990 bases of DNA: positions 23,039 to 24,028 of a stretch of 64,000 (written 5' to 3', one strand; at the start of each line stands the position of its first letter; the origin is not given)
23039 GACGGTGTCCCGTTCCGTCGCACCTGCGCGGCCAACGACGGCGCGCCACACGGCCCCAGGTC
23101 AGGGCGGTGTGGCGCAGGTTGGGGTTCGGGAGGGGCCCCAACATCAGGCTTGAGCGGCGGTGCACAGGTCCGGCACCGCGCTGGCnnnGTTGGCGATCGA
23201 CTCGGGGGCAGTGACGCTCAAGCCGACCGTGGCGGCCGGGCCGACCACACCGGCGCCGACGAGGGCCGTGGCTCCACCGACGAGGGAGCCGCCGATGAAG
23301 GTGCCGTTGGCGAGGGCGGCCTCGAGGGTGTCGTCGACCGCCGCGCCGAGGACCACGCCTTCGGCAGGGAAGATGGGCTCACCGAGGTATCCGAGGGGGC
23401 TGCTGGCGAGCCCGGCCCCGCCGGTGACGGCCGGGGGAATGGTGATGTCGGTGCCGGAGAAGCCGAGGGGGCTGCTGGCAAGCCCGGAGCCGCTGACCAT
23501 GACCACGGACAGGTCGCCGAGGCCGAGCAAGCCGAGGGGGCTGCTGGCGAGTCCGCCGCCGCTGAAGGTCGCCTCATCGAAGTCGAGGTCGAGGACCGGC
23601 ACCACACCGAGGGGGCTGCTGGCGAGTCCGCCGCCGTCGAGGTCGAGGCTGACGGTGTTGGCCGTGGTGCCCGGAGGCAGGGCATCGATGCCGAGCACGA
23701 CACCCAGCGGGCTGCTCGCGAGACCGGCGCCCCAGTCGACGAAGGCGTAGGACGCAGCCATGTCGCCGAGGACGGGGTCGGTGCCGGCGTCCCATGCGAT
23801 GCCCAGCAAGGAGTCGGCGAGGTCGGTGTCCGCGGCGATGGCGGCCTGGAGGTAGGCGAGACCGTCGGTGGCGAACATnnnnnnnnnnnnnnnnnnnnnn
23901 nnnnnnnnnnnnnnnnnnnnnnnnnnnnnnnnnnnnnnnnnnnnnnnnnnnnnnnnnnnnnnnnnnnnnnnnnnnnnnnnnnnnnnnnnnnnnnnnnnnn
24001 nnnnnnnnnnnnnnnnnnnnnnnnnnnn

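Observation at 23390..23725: Subtilisin carrying five invariant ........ motifs: possible built-in substrate cassette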

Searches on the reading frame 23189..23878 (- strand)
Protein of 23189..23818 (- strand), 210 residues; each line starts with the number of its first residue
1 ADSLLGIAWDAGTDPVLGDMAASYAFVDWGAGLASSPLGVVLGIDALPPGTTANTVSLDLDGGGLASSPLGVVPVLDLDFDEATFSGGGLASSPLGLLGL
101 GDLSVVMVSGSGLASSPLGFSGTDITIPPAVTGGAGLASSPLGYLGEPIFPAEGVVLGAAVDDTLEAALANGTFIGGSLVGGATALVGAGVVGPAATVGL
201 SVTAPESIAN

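Call 8: find_homologous_proteins(query=window:23189-23818:-, max_evalue=10)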
Query seq(210 aa): the 8000 candidates sharing most words with the query were scored; none scored E <= 10.

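Call 29: search_solved_structures(query=A2, max_evalue=10, show_alignments=2)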
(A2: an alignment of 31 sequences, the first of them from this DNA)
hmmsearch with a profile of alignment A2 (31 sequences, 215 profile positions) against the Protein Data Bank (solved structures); distinct sequences matched with E-value up to 10: 0.

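Call 32: search_protein_representatives(alignment_id=A2)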
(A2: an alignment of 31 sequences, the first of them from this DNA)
Query: 31 sequences, 215 profile positions. Proteins with E-value up to 0.001 (for the whole library): 242; up to 1e-10: 208; up to 1e-30: 118. The best 150 are listed.
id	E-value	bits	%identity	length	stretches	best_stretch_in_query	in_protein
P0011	1.7e-67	243.5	-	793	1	1-210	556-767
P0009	1.5e-64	233.9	-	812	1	1-204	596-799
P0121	1.1e-63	231.1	-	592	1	1-212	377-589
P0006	3.1e-63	229.6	-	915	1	2-212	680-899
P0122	6.4e-62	225.3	-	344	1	1-209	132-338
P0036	9.6e-62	224.7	-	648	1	1-210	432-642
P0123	1.1e-61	224.4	-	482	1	3-208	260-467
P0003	3.9e-60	219.4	-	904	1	1-207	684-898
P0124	4.0e-60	219.4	-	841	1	1-205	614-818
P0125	1.4e-59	217.6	-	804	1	1-208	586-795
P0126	1.7e-59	217.4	-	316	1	2-209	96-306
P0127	2.1e-59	217.0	-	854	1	1-205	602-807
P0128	2.6e-59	216.7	-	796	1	1-210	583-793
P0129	4.3e-59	216.0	-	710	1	1-208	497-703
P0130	1.7e-58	214.1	-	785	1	1-212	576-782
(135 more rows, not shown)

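Call 50: predict_structure(alignment_id=A3)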
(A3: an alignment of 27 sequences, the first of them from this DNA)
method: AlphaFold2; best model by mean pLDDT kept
length: 230 residues; sequences in the alignment: 27
mean_pLDDT: 56.2   pTM: 0.37
mean pLDDT of the five models: 56.2, 54.2, 53.4, 52.5, 49.7
residues with pLDDT >= 90: 0; 70-90: 59; 50-70: 78; < 50: 93
segments of 3 or more residues with pLDDT < 50: 52-57, 84-88, 105-124, 126-146, 156-161, 195-200, 202-216, 220-230
pLDDT, mean of each block of 10 residues (from residue 1): 62 80 76 74 67 45 66 77 53 73 46 33 45 29 47 53 62 65 66 49 44 42 39
secondary structure, 60 per line:
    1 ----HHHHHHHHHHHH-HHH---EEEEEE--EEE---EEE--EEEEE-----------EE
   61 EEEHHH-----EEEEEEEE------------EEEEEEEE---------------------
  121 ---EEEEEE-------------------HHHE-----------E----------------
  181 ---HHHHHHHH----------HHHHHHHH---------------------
elements in order: H5-16 E24-29 E32-34 E38-40 E43-47 E59-63 E72-79 E92-99 E124-129 H184-191 H202-209

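Call 53: search_protein_families(library=pfam, alignment_id=A2, max_evalue=5)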
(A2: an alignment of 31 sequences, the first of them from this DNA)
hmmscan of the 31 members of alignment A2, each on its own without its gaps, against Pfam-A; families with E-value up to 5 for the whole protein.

A. member 1, seq(224 aa): 1 family
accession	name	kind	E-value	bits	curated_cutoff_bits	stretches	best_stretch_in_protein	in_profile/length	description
PF12551.13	PHBC_N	-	0.65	10.3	25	1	35-51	25-41/43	Poly-beta-hydroxybutyrate polymerase N terminal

B. families by the number of members that match (of 31 scanned): 6 families
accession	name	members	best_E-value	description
PF22650.2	At5g48480-like_C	1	0.0011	Glyoxalase At5g48480-like C-terminal domain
PF06403.16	Lamprin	1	0.067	Lamprin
PF25547.1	WXG100_2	1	0.067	WXG100 like domain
PF12067.13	Sox17_18_mid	1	0.16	Sox 17/18 central domain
PF11895.13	Peroxidase_ext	1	0.24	Fungal peroxidase extension region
PF12551.13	PHBC_N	1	0.65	Poly-beta-hydroxybutyrate polymerase N terminal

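Call 59: find_homologous_proteins(query=A2, max_evalue=0.001)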
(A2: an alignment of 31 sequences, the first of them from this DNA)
Query A2 (31 sequences) (224 aa, profile of the alignment): 3 proteins with E <= 0.001 among 8000 candidates.
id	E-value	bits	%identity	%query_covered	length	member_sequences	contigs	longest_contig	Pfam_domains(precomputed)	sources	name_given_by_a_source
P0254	8.7e-46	174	34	63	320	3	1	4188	-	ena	-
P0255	3.6e-44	169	29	91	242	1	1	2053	-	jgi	-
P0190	7.4e-39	152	39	63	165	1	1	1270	-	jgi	jgi:hypothetical protein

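Call 66: fold_search(model_id=the predicted structure, library=pdb)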
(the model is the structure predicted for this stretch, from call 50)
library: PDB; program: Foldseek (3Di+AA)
matches with E <= 10: 34; with E <= 0.001: 0
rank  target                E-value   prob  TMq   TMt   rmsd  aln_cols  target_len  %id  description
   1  6sg8_B                3.4e+00  0.03  0.12  0.09  10.3        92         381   10  Structure of Sosuga virus receptor binding protein (released 2019-10-09)
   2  3rwx                  3.8e+00  0.02  0.11  0.10  11.8        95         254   12  Crystal structure of a putative outer membrane protein (BF2706) from Bacteroides fragilis NCTC 9343 at 2.40 A resolution (released 2011-06-08)
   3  5lgg                  4.3e+00  0.01  0.10  0.08  10.7        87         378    9  The N-terminal WD40 domain of Apc1 (Anaphase promoting complex subunit 1) (released 2016-10-05)
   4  4c60_B                4.8e+00  0.09  0.13  0.08   4.6        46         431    6  Crystal structure of A. niger ochratoxinase (released 2014-07-02)
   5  7yfy_A                5.8e+00  0.01  0.09  0.04   6.4        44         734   20  Cryo-EM structure of the Mili-piRNA- target ternary complex (released 2024-01-24)
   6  5nk0                  6.1e+00  0.06  0.10  0.09   4.3        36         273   17  Crystal Structure of Ephrin A2 (EphA2) Receptor Protein Kinase with Compound 1j (released 2017-06-07)
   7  5nkh                  6.1e+00  0.06  0.10  0.08   4.4        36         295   17  Crystal Structure of Ephrin A2 (EphA2) Receptor Protein Kinase with Compound 3e (released 2017-06-07)
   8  4c65_H                6.5e+00  0.08  0.13  0.08   4.6        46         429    6  Crystal structure of A. niger ochratoxinase (released 2014-07-02)
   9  4c65_F                6.5e+00  0.08  0.13  0.07   4.6        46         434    6  Crystal structure of A. niger ochratoxinase (released 2014-07-02)
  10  5i9v                  6.5e+00  0.06  0.10  0.08   4.3        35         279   17  Crystal Structure of Ephrin A2 (EphA2) Receptor Protein Kinase with AGS (released 2016-11-09)
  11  4m1c_E                6.5e+00  0.01  0.13  0.14  13.1       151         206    9  Crystal Structure Analysis of Fab-Bound Human Insulin Degrading Enzyme (IDE) in Complex with Amyloid-Beta (1-40) (released 2014-08-06)
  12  3jcs_e                7.3e+00  0.02  0.09  0.17  12.1        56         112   21  2.8 Angstrom cryo-EM structure of the large ribosomal subunit from the eukaryotic parasite Leishmania (released 2016-07-20)
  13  1kej                  7.3e+00  0.01  0.11  0.08   9.2        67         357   12  Crystal Structure of Murine Terminal Deoxynucleotidyl Transferase complexed with ddATP (released 2002-05-16)
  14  6mrk_A                7.3e+00  0.01  0.07  0.08  12.8       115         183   10  Crystal structure of dmNxf2 NTF2-like domain in complex with Nxt1/p15 (released 2019-07-03)
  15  5iry_A                7.3e+00  0.01  0.09  0.06  25.3       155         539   13  Crystal structure of human Desmocollin-1 ectodomain (released 2016-06-22)
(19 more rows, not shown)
